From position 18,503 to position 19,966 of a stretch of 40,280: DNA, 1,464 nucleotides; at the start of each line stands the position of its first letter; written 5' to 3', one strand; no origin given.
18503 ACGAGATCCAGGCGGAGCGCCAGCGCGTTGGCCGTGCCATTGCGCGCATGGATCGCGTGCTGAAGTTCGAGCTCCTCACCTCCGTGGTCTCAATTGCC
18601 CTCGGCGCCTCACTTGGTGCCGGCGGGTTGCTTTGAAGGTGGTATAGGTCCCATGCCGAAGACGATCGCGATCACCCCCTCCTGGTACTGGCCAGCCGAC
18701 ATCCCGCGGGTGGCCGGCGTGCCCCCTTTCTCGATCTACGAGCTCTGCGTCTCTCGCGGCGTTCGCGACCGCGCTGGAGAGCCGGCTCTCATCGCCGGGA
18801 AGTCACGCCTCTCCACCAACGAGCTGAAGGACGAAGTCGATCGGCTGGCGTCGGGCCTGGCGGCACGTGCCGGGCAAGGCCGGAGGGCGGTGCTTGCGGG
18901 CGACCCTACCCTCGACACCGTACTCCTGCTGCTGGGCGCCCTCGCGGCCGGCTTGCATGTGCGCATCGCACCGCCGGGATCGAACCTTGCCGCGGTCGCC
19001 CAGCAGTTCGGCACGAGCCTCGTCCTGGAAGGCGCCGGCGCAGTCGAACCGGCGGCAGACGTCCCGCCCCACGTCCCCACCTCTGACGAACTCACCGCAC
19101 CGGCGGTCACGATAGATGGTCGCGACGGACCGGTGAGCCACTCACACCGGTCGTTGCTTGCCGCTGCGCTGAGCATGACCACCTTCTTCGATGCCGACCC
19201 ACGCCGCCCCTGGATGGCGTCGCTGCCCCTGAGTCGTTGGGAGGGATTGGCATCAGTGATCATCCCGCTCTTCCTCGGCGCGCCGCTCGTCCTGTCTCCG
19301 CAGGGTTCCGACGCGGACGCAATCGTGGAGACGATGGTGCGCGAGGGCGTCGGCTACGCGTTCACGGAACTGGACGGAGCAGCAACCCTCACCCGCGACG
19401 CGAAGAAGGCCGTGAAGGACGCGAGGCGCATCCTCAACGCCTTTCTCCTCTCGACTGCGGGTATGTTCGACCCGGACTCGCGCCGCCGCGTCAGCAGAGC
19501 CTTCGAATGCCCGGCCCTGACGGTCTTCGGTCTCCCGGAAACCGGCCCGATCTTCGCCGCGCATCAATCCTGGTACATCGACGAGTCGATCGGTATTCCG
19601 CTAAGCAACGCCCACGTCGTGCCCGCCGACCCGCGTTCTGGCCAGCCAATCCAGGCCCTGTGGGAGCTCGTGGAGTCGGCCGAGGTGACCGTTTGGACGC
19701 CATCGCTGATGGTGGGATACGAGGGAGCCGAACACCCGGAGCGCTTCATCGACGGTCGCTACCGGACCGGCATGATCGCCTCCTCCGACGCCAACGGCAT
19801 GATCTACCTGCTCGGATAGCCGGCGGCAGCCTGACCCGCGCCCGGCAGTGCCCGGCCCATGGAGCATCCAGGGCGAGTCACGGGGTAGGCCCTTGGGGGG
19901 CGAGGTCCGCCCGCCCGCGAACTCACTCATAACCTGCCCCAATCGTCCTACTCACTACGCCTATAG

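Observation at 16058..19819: Four-gene accessory module fused to the alpha3 end of the operon: candidate novel electron-exit or maturation system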

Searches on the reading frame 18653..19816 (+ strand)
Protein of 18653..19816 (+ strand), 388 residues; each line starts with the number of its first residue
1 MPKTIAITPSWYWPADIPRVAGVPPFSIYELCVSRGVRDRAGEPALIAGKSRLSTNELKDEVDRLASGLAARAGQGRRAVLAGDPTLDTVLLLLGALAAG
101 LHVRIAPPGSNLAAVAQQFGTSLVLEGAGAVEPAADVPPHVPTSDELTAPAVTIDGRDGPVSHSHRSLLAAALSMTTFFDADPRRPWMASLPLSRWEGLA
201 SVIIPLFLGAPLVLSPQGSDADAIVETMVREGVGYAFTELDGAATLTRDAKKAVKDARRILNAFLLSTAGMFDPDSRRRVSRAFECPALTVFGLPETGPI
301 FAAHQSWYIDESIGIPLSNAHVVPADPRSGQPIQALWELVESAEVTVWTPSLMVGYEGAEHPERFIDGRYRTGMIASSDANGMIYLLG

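Call 8: search_protein_families(library=pfam, proteins=[window:18653-19816:+], max_evalue=0.1)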
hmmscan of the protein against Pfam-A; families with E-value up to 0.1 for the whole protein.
window:18653-19816:+ (388 aa): 1 family
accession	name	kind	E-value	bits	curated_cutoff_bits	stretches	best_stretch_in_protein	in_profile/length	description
PF00501.34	AMP-binding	-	1.8e-23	83.4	29.9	2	161-356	180-383/384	AMP-binding enzyme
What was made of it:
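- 18653..19819 (+): D: ANL-superfamily N-terminal domain only, without P-loop. Its N-terminus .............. is nearly invariant. PF00501 at 1.8e-23 (call 8).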

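Call 9: search_protein_families(library=ncbifam, proteins=[window:18653-19816:+], max_evalue=0.1)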
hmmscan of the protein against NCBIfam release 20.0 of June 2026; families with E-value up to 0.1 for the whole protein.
window:18653-19816:+ (388 aa): 20 families
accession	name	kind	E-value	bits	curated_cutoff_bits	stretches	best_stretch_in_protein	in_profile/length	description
NF004837.0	PRK06187.1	subfamily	3.1e-13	48.8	476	1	161-386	188-418/531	long-chain-fatty-acid--CoA ligase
NF004822.0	PRK06178.1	equivalog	1.6e-08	33.6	782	1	200-388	272-466/571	acyl-CoA synthetase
TIGR01733.1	AA-adenyl-dom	subfamily_domain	2.2e-08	33.3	317.4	2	161-388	138-376/409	amino acid adenylation domain-containing protein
NF006181.0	PRK08314.1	subfamily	1.6e-07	30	705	1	161-386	222-448/563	long-chain-fatty-acid--CoA ligase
NF004511.1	PRK05852.1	equivalog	1.7e-06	27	650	1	251-388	265-402/505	FadD7 family fatty acid--CoA ligase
NF004814.0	PRK06164.1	equivalog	8.5e-06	24.6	677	1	161-381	199-419/540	acyl-CoA synthetase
NF005858.0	PRK07787.1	subfamily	2e-05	23.2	575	1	42-110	16-80/471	acyl-CoA synthetase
NF006539.0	PRK09029.1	equivalog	3.6e-05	22.8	494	1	41-217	17-209/458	o-succinylbenzoate--CoA ligase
TIGR03098.1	ligase_PEP_1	hypoth_equivalog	8.5e-05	21.2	592.35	1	37-107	10-82/517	acyl-CoA ligase (AMP-forming), exosortase A system-associated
NF005959.0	PRK08043.1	equivalog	0.00015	20.1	886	1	155-218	377-441/719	bifunctional acyl-ACP--phospholipid O-acyltransferase/long-chain-fatty-acid--ACP ligase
TIGR01923.1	menE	equivalog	0.00038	19.4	330.15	1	157-387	127-345/442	o-succinylbenzoate--CoA ligase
NF002966.0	PRK03640.1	equivalog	0.0014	17.4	556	1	185-387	183-379/483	o-succinylbenzoate--CoA ligase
TIGR03089.2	TIGR03089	equivalog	0.0059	16.5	85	0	112-233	112-229/230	TIGR03089 family protein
NF006182.0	PRK08316.1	subfamily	0.0059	15.1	663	0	33-102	17-88/523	fatty acyl-CoA synthetase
NF005676.0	PRK07470.1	equivalog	0.0074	14.9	774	0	341-388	378-427/544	acyl-CoA synthetase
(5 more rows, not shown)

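Call 75: search_solved_structures(query=window:18653-19816:+, max_evalue=0.001, show_alignments=2)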
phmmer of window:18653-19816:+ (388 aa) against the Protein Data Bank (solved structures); distinct sequences matched with E-value up to 0.001: 0.

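Call 78: search_solved_structures(query=A5, max_evalue=0.01, show_alignments=1)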
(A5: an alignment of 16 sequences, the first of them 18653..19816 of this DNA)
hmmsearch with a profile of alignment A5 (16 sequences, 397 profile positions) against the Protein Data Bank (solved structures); distinct sequences matched with E-value up to 0.01: 77 (the best 60 are shown).
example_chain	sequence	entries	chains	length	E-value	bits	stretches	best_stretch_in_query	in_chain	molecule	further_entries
6mfy_A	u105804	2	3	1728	5.5e-16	62.3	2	27-134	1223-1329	Linear gramicidin synthase subunit A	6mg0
6mfz_A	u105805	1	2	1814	6.2e-16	62.1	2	27-134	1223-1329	Linear gramicidin synthase subunit A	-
9be3_A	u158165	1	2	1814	6.3e-16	62.1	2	27-134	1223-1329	Linear gramicidin synthase subunit A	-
9meh_A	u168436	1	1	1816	6.3e-16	62.1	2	27-134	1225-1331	Linear gramicidin synthase subunit A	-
9be4_A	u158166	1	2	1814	6.3e-16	62.1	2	27-134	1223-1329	Linear gramicidin synthase subunit A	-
5buq_A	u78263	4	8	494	3.5e-12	49.7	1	36-253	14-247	2-succinylbenzoate--CoA ligase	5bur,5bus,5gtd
5x8f_A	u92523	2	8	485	3.5e-12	49.7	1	36-253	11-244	2-succinylbenzoate--CoA ligase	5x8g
6oyf_A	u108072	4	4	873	4.8e-08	36.1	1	32-229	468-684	Txo1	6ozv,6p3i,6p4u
4w8o_A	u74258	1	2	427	9.7e-08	35.1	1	51-396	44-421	luciferase-like enzymeAMP-CoA-ligase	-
6p1j_A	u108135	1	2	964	1.1e-07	34.9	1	32-229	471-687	Txo2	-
7ly5_A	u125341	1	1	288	3e-07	33.5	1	23-125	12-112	BmdB, Bacillamide NRPS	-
3ipl_A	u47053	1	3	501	8.3e-07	32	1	34-242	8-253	2-succinylbenzoate--CoA ligase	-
4fuq_A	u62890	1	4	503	1.9e-06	30.9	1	41-396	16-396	Malonyl CoA synthetase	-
4fut_A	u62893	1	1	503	1.9e-06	30.9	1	41-396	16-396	Malonyl CoA synthetase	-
4gxr_A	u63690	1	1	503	1.9e-06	30.8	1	41-396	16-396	Malonyl CoA synthetase, Benzoate-CoA ligase Chimeric protein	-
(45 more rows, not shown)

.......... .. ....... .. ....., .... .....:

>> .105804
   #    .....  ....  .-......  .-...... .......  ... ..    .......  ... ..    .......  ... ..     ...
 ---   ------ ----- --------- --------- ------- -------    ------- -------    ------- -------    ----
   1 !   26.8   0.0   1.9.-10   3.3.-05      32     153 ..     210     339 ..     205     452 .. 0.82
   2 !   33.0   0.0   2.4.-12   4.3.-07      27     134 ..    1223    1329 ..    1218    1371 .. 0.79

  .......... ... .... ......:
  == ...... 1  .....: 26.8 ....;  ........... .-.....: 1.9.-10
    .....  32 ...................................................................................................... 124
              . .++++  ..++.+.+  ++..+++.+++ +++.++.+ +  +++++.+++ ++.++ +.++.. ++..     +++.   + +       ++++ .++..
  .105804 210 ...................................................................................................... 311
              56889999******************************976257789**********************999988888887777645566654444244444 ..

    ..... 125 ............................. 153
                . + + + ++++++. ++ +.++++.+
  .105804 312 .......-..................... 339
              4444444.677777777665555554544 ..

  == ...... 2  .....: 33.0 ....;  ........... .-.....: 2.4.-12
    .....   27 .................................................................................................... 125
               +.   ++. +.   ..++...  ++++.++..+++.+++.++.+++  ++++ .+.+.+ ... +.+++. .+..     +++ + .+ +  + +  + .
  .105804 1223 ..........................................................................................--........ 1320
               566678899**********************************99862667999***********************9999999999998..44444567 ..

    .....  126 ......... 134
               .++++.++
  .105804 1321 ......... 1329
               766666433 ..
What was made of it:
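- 18653..19819 (+): The profile matches ANL N-domains in the PDB (call 78).
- On ANL superfamily adenylating enzymes (protein D): The profile matches MenE, malonyl-CoA synthetase and NRPS A domains (call 78).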

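Call 85: find_homologous_proteins(query=A5, max_evalue=0.001)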
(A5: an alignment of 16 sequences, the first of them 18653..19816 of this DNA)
Query A5 (16 sequences) (388 aa, profile of the alignment): 243 proteins with E <= 0.001 among 8000 candidates; the best 120 are listed.
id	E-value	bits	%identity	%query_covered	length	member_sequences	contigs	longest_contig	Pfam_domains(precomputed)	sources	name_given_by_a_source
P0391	8.3e-167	574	82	100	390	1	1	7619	PF00501.35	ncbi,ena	-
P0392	9.2e-167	574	83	100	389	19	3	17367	PF00501.35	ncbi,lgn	-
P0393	2.0e-166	572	52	100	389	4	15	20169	PF00501.35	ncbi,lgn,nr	ncbi:MAG: AMP-binding protein [Gammaproteobacteria bacterium]|nr:AMP-binding protein [Gammaproteobac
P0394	2.9e-166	572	95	100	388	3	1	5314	PF00501.35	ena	-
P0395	5.7e-166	571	93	100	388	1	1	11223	PF00501.35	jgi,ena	-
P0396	1.3e-165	570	50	100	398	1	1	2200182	PF00501.35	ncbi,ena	-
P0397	2.7e-164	565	60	100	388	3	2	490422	PF00501.35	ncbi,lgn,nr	ncbi:MAG: AMP-binding protein [Chloroflexi bacterium]|nr:AMP-binding protein [Chloroflexota bacteriu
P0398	7.1e-164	564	51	100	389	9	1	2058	PF00501.35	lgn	-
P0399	5.0e-163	561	51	100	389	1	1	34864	PF00501.35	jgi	jgi:acyl-CoA synthetase (AMP-forming)/AMP-acid ligase II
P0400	5.9e-163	561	50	100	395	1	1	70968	PF00501.35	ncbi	-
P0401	1.5e-162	560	53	100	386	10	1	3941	PF00501.35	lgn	-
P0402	2.9e-162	559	53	100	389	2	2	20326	PF00501.35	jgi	jgi:acyl-CoA synthetase (AMP-forming)/AMP-acid ligase II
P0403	8.8e-162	557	51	100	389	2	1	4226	PF00501.35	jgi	jgi:acyl-CoA synthetase (AMP-forming)/AMP-acid ligase II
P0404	5.6e-161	555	50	100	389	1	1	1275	PF00501.35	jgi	jgi:non-ribosomal peptide synthetase component E (peptide arylation enzyme)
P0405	5.5e-160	551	48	100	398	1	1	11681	PF00501.35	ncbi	-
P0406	6.1e-160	551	49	100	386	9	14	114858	PF00501.35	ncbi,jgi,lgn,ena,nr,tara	ncbi:MAG: hypothetical protein CMQ20_16295 [Gammaproteobacteria bacterium]|jgi:acyl-CoA synthetase (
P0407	1.0e-159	550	52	100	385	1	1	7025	PF00501.35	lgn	-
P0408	1.8e-159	550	58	100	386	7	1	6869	PF00501.35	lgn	-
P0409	1.5e-158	547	65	100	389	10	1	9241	PF00501.35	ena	-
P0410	1.7e-158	546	55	100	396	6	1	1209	PF00501.35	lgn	-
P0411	6.8e-158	544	53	100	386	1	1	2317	PF00501.35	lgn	-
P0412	8.3e-158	544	72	100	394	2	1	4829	PF00501.35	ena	-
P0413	8.4e-158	544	61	100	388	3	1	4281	PF00501.35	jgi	jgi:acyl-CoA synthetase (AMP-forming)/AMP-acid ligase II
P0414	1.1e-157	544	52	100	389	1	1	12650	PF00501.35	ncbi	-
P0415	1.8e-157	543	57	100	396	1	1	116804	PF00501.35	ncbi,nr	ncbi:MAG: acyl--CoA ligase [Dehalococcoidia bacterium]|nr:acyl--CoA ligase [Dehalococcoidia bacteriu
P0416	2.3e-157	543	54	100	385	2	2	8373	PF00501.35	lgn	-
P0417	2.3e-157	543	71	100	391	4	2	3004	PF00501.35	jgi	jgi:acyl-CoA synthetase (AMP-forming)/AMP-acid ligase II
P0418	1.1e-156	540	53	100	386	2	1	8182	PF00501.35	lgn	-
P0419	1.9e-156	540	59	100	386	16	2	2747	PF00501.35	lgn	-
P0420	2.0e-156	540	58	100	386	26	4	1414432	PF00501.35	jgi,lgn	jgi:acyl-CoA synthetase (AMP-forming)/AMP-acid ligase II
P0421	2.3e-156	539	53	100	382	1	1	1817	PF00501.35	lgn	-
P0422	3.5e-156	539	52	100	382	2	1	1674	PF00501.35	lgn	-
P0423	5.4e-156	538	53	100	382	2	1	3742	PF00501.35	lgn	-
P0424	5.9e-156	538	63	100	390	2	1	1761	PF00501.35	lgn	-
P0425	8.2e-156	538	53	100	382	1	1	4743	PF00501.35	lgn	-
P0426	1.4e-155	537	55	100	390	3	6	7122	PF00501.35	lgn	-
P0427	3.0e-155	536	69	100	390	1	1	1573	PF00501.35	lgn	-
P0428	3.5e-155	535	52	100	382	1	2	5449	PF00501.35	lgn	-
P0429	3.6e-155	535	51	100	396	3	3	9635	PF00501.35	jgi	jgi:acyl-CoA synthetase (AMP-forming)/AMP-acid ligase II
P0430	4.3e-155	535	50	100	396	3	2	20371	PF00501.35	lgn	-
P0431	1.0e-154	534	52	100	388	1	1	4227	PF00501.35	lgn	-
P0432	1.4e-154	534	52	100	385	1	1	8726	PF00501.35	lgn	-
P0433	1.7e-154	533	50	100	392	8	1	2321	PF00501.35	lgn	-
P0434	1.8e-154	533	48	100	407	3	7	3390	PF00501.35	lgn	-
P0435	2.5e-154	533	51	100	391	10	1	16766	PF00501.35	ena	-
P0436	2.9e-154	532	50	100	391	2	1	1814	PF00501.35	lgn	-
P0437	3.4e-154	532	51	100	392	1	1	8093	PF00501.35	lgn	-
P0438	5.0e-154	532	53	100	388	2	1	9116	PF00501.35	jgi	jgi:acyl-CoA synthetase (AMP-forming)/AMP-acid ligase II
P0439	6.3e-154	531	60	100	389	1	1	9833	PF00501.35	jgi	-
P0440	6.6e-154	531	52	100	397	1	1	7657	PF00501.35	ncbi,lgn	-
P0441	1.8e-153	530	51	100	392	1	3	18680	PF00501.35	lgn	-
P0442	2.6e-153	529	49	100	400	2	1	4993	PF00501.35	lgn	-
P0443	3.2e-153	529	57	100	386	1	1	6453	PF00501.35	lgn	-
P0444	3.2e-153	529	49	100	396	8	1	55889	PF00501.35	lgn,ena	-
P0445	5.9e-153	528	51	100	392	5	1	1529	PF00501.35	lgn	-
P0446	8.1e-153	528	50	100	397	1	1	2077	PF00501.35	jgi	jgi:acyl-coenzyme A synthetase/AMP-(fatty) acid ligase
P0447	8.5e-153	528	50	100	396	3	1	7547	PF00501.35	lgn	-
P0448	1.0e-152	527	52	100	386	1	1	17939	PF00501.35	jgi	-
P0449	1.5e-152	527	51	100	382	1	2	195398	PF00501.35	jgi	jgi:acyl-CoA synthetase (AMP-forming)/AMP-acid ligase II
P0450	1.6e-152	527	58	100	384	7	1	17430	PF00501.35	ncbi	ncbi:MAG TPA: AMP-binding protein [Tepidiformaceae bacterium]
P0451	2.3e-152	526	51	100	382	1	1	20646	PF00501.35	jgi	jgi:acyl-coenzyme A synthetase/AMP-(fatty) acid ligase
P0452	2.3e-152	526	59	100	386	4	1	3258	PF00501.35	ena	-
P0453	5.9e-152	525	49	100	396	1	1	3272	PF00501.35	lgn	-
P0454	9.1e-152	524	52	100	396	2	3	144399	PF00501.35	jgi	jgi:acyl-coenzyme A synthetase/AMP-(fatty) acid ligase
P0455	2.0e-151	523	58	100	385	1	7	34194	PF00501.35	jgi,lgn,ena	-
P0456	2.9e-151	523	57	100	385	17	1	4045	PF00501.35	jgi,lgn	jgi:non-ribosomal peptide synthetase component E (peptide arylation enzyme)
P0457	4.9e-151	522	53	100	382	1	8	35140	PF00501.35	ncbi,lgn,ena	-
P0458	5.7e-151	522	50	100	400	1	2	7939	PF00501.35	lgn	-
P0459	8.7e-151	521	52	100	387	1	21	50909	PF00501.35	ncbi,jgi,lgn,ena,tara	jgi:acyl-CoA synthetase (AMP-forming)/AMP-acid ligase II|tara:strand:- start:5215 stop:6378 length:1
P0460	9.8e-151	521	51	100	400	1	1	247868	PF00501.35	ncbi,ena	-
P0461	1.2e-150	521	51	100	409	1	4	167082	PF00501.35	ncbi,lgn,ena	-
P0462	1.4e-150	520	49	100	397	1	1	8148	PF00501.35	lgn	-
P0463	1.5e-150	520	50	100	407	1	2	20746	PF00501.35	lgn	-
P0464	2.4e-150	520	50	100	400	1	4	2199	PF00501.35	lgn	-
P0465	3.2e-150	519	49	100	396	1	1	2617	PF00501.35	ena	-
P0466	4.1e-150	519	50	100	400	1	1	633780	PF00501.35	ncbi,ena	-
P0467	4.4e-150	519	57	100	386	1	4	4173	PF00501.35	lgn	-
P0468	4.7e-150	519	61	100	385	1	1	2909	PF00501.35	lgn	-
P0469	5.8e-150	518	62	100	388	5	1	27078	PF00501.35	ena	-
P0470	5.9e-150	518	58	100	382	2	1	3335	PF00501.35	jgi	-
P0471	5.9e-150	518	61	100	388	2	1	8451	PF00501.35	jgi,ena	jgi:acyl-CoA synthetase (AMP-forming)/AMP-acid ligase II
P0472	6.1e-150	518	57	100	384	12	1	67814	PF00501.35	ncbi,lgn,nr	ncbi:MAG: AMP-binding protein [Dehalococcoidia bacterium]|nr:AMP-binding protein [Dehalococcoidia ba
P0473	1.1e-149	517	62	58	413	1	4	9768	PF00501.35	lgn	-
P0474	1.4e-149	517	59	100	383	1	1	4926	PF00501.35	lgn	-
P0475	3.3e-149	516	56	100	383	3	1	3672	PF00501.35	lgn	-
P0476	5.1e-149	515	49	100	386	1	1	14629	PF00501.35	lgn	-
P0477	5.7e-149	515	49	100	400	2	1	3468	PF00501.35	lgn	-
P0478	6.4e-149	515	45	100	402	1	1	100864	PF00501.35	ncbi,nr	ncbi:MAG: AMP-binding protein [Acidimicrobiia bacterium]|nr:AMP-binding protein [Acidimicrobiia bact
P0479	1.0e-148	514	57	100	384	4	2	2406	PF00501.35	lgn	-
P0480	1.3e-148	514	53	100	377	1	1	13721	PF00501.35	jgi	jgi:hypothetical protein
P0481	2.6e-148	513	55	100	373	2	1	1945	PF00501.35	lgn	-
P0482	2.7e-148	513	55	100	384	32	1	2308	PF00501.35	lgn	-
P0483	3.0e-148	513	56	100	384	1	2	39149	PF00501.35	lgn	-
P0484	4.2e-148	512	60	100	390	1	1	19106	PF00501.35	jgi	jgi:acyl-CoA synthetase (AMP-forming)/AMP-acid ligase II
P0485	7.1e-148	511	56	100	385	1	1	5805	PF00501.35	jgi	jgi:hypothetical protein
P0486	7.3e-148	511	56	100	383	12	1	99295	PF00501.35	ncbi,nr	ncbi:MAG: AMP-binding protein [Dehalococcoidia bacterium]|nr:AMP-binding protein [Dehalococcoidia ba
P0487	9.1e-148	511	37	100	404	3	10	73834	PF00501.35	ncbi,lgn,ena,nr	ncbi:MAG: AMP-binding protein [Actinomycetota bacterium]|nr:AMP-binding protein [Actinomycetota bact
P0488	1.0e-147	511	60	100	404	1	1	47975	PF00501.35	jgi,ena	-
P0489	1.2e-147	511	51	100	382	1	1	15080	PF00501.35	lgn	-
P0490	1.5e-147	510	51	100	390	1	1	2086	PF00501.35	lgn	-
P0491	2.2e-147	510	51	100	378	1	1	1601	PF00501.35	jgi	-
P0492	2.8e-147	509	62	100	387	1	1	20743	PF00501.35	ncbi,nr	ncbi:MAG: acyl--CoA ligase [Dehalococcoidia bacterium]|nr:acyl--CoA ligase [Dehalococcoidia bacteriu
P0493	3.3e-147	509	50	100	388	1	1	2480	PF00501.35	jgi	-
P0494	4.0e-147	509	48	100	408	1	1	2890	PF00501.35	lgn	-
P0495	4.6e-147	509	38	100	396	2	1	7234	PF00501.35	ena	-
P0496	5.1e-147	509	50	100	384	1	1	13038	PF00501.35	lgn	-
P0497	7.6e-147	508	48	100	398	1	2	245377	PF00501.35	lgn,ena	-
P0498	8.0e-147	508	53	100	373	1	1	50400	PF00501.35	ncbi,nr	ncbi:MAG: hypothetical protein C0506_06495 [Anaerolinea sp.]|nr:hypothetical protein [Anaerolinea sp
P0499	1.2e-146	507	62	100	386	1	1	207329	PF00501.35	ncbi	ncbi:MAG: hypothetical protein Kow0010_01660 [Dehalococcoidia bacterium]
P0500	1.6e-146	507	57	100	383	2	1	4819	PF00501.35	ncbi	-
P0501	2.2e-146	506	55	100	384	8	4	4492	PF00501.35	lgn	-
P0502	2.4e-146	506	49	100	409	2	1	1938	PF00501.35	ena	-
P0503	4.1e-146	506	55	58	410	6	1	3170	PF00501.35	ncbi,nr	ncbi:MAG: AMP-binding protein [Acidimicrobiia bacterium]|nr:AMP-binding protein [Acidimicrobiia bact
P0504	4.4e-146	506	57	100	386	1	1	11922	PF00501.35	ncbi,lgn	-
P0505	1.2e-145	504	55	100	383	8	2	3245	PF00501.35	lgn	-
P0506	4.1e-145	502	49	100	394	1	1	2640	PF00501.35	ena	-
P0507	5.9e-145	502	52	100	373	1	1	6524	PF00501.35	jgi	jgi:acyl-CoA synthetase (AMP-forming)/AMP-acid ligase II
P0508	6.0e-145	502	46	100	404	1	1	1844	PF00501.35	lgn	-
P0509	7.6e-145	501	62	100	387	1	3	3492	PF00501.35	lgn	-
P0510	1.0e-144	501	56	100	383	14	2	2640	PF00501.35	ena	-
